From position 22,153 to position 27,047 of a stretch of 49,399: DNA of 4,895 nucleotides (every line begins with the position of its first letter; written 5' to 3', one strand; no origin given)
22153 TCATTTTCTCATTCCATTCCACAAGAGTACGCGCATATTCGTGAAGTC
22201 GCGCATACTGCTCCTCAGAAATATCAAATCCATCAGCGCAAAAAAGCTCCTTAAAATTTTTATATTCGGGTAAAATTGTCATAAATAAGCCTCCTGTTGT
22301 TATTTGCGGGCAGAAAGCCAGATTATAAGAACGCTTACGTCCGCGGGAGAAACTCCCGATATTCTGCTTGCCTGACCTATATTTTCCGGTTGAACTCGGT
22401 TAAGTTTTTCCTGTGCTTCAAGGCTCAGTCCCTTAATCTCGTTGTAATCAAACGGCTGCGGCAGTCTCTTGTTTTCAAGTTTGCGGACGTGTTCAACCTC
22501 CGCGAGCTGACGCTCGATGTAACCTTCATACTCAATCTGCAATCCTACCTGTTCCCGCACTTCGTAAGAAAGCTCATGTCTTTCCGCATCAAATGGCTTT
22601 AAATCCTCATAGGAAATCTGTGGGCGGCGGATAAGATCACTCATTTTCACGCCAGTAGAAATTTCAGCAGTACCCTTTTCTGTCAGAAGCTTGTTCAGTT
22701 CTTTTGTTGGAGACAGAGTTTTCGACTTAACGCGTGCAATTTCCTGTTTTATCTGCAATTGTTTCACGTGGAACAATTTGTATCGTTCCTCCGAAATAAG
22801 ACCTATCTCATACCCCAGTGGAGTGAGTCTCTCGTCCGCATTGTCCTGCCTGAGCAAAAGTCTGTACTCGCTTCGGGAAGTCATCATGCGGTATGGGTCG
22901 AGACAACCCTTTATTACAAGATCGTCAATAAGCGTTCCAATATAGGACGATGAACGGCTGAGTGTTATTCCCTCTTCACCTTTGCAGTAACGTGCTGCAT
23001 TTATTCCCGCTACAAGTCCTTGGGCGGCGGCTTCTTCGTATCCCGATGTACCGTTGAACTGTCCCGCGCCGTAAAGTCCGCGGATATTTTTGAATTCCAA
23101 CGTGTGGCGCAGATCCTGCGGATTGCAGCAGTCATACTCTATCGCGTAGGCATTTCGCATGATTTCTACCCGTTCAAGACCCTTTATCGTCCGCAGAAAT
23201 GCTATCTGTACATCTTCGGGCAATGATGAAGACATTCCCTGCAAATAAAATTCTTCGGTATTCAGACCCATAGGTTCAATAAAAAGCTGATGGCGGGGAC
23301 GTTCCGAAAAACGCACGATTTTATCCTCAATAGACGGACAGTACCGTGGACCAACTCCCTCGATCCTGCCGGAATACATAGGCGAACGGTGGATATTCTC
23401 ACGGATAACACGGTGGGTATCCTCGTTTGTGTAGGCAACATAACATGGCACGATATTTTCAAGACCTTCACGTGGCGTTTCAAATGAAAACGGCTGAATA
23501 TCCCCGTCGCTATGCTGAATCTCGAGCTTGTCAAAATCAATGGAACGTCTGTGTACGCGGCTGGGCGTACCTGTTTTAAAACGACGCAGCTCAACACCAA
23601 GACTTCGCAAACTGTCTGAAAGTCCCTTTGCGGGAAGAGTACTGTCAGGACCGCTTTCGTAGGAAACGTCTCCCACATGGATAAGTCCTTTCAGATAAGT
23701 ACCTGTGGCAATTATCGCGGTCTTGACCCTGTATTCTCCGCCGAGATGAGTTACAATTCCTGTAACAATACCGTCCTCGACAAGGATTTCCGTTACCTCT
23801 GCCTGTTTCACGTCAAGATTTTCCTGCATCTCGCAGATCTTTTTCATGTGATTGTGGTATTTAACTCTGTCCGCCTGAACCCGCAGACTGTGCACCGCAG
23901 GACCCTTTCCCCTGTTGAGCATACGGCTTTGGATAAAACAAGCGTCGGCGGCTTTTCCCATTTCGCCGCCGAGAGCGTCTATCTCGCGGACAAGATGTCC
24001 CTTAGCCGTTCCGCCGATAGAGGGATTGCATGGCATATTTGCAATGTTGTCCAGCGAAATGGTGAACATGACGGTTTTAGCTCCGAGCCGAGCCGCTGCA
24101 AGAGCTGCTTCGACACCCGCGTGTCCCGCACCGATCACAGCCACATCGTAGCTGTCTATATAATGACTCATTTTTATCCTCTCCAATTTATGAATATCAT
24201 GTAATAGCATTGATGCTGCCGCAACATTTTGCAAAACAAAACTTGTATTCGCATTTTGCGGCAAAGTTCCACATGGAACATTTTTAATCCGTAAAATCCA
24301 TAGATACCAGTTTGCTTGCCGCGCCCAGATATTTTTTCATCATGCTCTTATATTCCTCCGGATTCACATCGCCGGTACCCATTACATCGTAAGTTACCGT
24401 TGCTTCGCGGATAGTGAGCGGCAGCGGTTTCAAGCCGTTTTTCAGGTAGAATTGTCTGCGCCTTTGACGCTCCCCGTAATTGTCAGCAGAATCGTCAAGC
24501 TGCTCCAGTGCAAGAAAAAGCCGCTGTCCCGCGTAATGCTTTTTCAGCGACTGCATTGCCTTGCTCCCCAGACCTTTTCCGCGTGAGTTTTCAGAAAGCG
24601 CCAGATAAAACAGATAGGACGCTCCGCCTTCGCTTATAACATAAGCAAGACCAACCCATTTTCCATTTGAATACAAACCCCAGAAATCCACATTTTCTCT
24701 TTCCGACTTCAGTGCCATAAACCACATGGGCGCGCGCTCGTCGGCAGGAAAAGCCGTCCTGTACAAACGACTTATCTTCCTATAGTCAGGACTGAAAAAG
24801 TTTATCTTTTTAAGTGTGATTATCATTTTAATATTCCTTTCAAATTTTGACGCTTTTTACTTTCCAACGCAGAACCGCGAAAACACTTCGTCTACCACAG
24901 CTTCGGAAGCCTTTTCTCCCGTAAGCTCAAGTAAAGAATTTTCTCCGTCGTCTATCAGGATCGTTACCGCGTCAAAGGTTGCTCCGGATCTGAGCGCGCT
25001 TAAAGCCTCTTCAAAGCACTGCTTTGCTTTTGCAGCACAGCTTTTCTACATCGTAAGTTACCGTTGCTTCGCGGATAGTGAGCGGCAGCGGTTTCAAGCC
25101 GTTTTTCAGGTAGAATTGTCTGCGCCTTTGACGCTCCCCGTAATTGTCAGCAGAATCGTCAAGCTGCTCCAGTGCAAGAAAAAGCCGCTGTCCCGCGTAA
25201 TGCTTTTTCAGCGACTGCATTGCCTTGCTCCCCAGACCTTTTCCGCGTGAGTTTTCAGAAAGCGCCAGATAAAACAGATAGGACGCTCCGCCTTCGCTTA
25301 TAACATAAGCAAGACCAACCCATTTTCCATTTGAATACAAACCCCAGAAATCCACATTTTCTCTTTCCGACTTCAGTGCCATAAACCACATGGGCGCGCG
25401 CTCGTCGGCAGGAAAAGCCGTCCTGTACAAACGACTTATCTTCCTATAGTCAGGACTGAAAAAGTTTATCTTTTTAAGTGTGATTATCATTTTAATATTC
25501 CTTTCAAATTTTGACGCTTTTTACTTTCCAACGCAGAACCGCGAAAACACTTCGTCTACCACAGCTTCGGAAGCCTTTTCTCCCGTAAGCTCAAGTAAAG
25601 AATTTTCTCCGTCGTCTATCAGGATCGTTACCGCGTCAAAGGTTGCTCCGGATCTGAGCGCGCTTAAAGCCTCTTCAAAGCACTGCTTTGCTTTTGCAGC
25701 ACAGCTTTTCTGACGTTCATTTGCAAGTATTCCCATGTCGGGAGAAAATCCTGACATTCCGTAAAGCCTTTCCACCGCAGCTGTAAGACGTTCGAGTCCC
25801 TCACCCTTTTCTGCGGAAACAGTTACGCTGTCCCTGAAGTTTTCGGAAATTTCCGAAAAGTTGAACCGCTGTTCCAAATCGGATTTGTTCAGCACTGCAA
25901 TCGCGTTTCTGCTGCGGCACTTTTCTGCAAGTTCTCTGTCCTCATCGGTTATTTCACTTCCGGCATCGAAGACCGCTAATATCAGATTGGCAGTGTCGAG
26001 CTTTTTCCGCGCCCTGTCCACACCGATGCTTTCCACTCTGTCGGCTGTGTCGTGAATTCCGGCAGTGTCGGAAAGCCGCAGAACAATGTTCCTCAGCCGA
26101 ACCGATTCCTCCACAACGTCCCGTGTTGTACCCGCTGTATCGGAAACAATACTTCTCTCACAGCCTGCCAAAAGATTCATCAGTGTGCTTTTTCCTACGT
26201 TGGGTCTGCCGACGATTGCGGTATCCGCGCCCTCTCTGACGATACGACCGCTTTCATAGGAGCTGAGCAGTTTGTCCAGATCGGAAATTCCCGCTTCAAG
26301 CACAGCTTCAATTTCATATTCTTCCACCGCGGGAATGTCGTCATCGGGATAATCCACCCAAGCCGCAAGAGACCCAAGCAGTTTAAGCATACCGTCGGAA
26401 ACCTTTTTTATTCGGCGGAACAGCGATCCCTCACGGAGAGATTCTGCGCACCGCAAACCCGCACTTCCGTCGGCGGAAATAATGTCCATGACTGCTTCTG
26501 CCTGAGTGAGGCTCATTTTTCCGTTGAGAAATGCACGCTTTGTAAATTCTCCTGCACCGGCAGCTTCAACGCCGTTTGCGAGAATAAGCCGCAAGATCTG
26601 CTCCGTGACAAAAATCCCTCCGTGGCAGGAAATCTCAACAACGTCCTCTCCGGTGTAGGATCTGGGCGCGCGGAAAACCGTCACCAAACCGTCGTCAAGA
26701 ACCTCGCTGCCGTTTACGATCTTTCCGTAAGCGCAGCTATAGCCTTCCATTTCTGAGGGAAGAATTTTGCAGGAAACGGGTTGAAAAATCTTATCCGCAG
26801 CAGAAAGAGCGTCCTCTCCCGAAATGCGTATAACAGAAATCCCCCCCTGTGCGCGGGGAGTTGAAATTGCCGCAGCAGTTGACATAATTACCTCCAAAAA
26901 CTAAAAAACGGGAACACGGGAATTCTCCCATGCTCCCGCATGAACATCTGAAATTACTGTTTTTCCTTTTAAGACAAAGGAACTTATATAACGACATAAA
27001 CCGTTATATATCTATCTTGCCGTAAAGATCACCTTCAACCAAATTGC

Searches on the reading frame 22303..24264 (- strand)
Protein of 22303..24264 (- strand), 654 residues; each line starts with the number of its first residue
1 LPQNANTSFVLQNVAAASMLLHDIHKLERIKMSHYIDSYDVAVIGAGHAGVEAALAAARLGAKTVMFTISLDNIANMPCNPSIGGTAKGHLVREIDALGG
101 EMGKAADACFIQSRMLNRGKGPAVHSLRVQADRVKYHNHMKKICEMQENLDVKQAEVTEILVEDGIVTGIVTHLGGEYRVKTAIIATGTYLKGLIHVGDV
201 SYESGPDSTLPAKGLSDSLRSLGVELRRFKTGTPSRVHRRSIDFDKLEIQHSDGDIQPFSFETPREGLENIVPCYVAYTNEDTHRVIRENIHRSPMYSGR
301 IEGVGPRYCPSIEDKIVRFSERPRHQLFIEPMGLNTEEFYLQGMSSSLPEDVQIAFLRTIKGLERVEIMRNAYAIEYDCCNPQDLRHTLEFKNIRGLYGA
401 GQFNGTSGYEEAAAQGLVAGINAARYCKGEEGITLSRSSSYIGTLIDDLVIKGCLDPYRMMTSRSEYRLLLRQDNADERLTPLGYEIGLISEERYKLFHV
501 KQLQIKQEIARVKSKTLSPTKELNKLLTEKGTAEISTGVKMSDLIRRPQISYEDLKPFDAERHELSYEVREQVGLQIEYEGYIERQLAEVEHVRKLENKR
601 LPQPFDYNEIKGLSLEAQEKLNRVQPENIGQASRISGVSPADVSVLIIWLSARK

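Call 76: search_protein_families(library=pfam, proteins=[window:22303-24264:-], max_evalue=0.00001)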
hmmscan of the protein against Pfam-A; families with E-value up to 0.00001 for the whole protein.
window:22303-24264:- (654 aa): 5 families
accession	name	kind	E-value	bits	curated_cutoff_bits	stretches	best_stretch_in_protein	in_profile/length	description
PF01134.28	GIDA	-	2.6e-163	544.1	22.1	1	40-431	1-391/391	Glucose inhibited division protein A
PF13932.14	SAM_GIDA_C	-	4.8e-26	90.8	27.1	1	591-647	1-57/57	tRNA modifying enzyme MnmG/GidA C-terminal helical bundle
PF21680.2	GIDA_C_1st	-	1.1e-24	87.4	24.7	1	492-586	1-95/96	tRNA modifying enzyme MnmG/GidA C-terminal helical domain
PF07992.20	Pyr_redox_2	-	1.6e-09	38.1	26.1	1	39-189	1-109/291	Pyridine nucleotide-disulphide oxidoreductase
PF12831.13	FAD_oxidored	-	6.5e-09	36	27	1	40-210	1-165/416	FAD dependent oxidoreductase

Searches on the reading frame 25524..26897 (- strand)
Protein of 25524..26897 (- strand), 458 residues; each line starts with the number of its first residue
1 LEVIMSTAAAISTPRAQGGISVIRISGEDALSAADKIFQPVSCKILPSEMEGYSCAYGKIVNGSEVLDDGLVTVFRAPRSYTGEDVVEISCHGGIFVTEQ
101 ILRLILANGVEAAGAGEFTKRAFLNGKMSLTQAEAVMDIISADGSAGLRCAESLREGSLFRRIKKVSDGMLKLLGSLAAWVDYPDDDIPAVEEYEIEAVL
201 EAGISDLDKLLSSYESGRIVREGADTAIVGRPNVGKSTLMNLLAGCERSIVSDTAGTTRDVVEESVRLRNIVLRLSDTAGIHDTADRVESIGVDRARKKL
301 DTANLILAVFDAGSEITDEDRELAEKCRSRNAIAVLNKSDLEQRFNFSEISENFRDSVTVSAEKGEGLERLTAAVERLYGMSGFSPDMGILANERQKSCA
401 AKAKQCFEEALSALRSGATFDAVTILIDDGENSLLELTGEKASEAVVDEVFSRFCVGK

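Call 76: search_protein_families(library=pfam, proteins=[window:25524-26897:-], max_evalue=0.00001)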
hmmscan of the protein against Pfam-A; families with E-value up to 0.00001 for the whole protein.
window:25524-26897:- (458 aa): 4 families
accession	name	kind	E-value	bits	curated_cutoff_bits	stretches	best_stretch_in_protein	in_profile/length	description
PF12631.12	MnmE_helical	-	2.3e-47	162.3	40.1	1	130-455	1-211/211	MnmE helical domain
PF10396.14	TrmE_N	-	4.8e-40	136.9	29.8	1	7-127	1-117/117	GTP-binding protein TrmE N-terminus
PF01926.29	MMR_HSR1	-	2.4e-25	89.3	21.9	1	226-338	2-113/113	50S ribosome-binding GTPase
PF02421.24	FeoB_N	-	8e-09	35.6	27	1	226-373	3-154/156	Ferrous iron transport protein B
